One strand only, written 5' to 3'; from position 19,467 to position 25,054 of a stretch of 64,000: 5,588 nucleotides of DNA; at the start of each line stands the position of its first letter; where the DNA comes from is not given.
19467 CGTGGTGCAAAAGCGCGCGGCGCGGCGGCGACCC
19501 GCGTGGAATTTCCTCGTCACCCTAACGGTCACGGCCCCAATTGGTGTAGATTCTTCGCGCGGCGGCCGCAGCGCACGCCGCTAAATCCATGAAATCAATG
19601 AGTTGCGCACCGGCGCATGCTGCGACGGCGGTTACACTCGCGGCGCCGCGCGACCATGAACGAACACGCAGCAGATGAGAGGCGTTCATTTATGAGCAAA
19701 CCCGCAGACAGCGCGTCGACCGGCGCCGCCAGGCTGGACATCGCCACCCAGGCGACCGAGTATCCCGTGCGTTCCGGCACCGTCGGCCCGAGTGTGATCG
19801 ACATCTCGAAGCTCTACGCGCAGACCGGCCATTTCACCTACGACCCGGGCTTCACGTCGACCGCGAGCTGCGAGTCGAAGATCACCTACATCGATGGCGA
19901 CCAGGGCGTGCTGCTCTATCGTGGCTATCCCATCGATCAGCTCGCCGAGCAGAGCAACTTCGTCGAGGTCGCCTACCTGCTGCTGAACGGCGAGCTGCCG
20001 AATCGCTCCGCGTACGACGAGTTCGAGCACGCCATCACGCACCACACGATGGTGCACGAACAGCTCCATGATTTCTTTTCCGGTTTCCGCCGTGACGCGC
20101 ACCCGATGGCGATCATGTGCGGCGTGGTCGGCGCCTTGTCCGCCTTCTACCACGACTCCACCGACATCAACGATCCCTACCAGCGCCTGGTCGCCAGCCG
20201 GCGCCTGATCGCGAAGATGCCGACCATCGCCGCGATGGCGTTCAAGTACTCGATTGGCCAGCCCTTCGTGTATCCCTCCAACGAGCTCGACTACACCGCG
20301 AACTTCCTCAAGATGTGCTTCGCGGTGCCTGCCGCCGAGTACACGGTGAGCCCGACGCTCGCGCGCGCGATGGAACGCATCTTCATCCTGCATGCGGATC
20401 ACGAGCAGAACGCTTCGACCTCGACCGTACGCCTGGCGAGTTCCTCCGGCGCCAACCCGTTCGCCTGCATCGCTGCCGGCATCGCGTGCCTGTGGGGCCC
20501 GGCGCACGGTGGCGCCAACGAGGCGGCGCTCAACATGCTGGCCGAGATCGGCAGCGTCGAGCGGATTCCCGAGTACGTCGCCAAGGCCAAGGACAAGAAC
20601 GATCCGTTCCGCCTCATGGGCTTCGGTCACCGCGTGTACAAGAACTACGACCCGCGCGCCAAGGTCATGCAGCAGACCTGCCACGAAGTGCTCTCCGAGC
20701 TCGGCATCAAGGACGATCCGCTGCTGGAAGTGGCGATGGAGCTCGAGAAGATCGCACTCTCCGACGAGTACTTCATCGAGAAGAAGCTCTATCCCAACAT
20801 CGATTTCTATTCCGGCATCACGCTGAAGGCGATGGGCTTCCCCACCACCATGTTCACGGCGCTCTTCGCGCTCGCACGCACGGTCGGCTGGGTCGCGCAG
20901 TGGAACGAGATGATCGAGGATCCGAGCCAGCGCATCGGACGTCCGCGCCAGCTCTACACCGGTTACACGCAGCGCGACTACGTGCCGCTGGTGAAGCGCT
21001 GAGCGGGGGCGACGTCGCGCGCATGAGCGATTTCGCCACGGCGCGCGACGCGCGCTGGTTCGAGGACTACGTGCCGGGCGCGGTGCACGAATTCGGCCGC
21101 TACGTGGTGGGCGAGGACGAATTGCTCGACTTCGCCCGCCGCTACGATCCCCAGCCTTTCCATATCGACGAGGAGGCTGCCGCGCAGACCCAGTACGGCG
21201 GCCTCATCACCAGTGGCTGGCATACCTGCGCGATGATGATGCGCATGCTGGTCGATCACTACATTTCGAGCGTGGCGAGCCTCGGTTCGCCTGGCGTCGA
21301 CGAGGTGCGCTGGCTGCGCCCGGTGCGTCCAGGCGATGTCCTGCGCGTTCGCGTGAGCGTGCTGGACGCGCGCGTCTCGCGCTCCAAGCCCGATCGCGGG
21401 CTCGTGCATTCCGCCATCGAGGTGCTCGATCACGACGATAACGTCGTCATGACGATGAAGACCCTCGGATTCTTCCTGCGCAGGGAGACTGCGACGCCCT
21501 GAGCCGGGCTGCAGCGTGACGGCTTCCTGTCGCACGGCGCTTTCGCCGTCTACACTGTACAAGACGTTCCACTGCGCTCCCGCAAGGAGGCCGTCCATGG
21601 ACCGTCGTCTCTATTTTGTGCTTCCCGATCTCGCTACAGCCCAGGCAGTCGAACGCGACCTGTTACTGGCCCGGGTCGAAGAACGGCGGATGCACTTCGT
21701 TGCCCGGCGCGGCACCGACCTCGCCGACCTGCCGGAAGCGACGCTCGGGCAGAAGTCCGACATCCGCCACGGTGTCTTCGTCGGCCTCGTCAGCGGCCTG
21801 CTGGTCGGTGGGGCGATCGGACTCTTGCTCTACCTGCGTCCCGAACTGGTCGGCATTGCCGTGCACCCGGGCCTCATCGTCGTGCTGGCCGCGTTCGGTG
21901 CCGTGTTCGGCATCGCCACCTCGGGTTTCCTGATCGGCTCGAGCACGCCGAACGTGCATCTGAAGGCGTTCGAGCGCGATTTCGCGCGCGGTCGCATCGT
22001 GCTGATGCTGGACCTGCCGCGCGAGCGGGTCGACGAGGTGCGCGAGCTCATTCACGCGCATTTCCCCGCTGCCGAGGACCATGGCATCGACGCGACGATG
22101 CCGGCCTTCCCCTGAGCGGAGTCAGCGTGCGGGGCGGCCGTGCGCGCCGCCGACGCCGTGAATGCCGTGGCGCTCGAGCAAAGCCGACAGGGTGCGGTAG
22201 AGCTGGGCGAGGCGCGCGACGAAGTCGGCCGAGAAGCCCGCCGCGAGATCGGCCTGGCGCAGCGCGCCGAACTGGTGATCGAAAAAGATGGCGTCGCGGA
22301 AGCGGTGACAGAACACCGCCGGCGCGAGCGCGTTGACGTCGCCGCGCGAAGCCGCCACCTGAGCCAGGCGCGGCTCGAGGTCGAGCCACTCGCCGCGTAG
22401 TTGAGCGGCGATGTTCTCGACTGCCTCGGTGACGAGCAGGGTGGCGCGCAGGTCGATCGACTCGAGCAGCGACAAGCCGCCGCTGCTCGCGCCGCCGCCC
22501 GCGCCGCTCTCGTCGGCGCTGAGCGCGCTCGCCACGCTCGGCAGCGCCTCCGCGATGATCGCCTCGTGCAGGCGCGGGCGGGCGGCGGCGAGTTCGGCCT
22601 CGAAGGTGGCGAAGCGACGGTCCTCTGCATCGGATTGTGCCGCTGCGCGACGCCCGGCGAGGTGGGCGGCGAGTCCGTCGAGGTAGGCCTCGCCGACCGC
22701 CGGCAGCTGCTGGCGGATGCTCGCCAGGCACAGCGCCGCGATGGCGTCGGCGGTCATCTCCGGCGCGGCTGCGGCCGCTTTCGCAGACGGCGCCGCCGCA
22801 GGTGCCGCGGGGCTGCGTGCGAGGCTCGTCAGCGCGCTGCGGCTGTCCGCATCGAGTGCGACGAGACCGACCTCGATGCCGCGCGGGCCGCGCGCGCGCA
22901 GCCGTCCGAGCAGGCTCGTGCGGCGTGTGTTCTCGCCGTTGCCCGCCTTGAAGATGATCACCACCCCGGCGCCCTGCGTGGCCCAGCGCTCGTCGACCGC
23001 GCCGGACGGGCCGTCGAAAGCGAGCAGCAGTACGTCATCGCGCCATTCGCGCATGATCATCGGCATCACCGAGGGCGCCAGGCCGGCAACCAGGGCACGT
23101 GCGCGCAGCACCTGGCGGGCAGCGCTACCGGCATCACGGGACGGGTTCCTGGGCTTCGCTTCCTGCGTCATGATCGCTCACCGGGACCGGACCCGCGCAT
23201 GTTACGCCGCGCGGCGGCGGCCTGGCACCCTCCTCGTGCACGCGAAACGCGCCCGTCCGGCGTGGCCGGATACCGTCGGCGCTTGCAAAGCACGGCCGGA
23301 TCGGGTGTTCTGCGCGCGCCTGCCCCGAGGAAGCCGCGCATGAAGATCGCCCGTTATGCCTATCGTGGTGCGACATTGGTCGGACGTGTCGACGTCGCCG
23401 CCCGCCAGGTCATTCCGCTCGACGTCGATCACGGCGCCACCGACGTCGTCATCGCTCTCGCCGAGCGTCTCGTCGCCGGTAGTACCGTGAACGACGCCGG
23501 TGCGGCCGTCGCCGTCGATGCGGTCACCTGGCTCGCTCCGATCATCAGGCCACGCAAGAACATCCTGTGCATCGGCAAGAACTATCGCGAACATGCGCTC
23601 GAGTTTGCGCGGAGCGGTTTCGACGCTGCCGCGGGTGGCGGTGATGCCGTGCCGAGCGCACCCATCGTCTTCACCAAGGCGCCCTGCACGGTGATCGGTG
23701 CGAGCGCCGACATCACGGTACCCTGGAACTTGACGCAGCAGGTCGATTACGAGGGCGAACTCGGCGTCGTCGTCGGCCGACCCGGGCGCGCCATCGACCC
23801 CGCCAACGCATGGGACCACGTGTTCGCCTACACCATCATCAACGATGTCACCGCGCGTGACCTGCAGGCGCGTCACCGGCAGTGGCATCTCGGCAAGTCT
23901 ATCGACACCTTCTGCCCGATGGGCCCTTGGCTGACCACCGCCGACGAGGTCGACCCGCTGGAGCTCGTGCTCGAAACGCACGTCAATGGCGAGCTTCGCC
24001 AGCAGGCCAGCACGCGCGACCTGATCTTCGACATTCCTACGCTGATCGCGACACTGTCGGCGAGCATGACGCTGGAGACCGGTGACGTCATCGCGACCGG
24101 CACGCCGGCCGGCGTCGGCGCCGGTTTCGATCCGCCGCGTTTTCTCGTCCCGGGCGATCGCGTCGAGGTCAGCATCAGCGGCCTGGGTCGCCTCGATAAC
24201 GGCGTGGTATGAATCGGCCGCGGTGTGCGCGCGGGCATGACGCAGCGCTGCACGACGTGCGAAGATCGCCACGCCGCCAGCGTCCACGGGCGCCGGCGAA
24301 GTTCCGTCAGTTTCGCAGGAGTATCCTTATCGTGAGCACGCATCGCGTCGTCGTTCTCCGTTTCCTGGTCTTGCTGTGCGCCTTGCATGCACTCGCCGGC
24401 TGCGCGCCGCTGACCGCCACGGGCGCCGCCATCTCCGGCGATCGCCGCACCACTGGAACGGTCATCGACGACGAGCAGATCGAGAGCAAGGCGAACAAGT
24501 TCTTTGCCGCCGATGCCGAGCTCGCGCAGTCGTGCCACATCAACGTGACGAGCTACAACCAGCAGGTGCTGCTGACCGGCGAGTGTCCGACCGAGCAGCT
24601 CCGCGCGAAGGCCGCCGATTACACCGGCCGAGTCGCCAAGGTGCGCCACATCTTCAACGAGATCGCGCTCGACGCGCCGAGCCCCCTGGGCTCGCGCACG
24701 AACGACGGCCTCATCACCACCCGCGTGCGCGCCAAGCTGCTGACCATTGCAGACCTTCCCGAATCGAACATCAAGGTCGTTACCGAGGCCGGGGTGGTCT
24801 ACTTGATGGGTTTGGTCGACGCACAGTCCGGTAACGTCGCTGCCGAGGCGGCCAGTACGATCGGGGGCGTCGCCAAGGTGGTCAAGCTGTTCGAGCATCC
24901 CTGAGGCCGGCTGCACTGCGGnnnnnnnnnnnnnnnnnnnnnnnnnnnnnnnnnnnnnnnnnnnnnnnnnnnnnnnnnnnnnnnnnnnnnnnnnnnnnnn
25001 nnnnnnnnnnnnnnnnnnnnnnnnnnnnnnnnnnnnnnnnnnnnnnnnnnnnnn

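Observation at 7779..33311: Shared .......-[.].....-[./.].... motif upstream of both exosortase-substrate genes (PEP-CTERM and VPLPA-CTERM)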

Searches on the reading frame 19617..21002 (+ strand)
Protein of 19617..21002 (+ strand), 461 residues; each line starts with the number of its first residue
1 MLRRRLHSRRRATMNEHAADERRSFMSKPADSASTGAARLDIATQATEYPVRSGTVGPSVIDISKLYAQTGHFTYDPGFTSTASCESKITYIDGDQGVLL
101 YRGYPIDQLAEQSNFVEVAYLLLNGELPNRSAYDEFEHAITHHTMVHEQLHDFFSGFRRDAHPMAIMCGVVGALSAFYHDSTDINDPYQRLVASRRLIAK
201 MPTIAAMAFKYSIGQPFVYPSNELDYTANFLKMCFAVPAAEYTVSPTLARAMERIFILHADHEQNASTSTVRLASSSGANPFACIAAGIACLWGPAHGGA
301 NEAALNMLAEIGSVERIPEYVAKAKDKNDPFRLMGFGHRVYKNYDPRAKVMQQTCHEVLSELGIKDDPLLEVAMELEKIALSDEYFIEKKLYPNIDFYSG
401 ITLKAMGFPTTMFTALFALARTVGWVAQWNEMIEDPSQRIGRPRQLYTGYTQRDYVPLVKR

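Call 39: search_protein_families(library=pfam, proteins=[window:19617-21002:+], max_evalue=0.00001)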
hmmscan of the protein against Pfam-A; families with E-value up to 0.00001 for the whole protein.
window:19617-21002:+ (461 aa): 1 family
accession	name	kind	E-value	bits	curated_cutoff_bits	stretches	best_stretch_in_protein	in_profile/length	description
PF00285.26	Citrate_synt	-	6.5e-140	466.6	27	1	78-444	1-357/357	Citrate synthase, C-terminal domain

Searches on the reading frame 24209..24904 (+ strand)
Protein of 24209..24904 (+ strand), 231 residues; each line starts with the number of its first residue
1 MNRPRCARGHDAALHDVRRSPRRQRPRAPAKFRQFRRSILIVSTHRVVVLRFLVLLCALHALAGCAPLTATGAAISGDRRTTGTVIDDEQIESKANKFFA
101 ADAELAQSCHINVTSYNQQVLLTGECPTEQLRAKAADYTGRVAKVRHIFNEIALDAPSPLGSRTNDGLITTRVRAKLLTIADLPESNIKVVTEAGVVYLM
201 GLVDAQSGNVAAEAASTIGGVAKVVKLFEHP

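Call 39: search_protein_families(library=pfam, proteins=[window:24209-24904:+], max_evalue=0.00001)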
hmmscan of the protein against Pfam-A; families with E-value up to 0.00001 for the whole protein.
window:24209-24904:+ (231 aa): 1 family
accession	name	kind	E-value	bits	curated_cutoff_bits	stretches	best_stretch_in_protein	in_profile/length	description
PF04972.22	BON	-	3e-26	91.9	27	2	165-228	1-65/69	BON domain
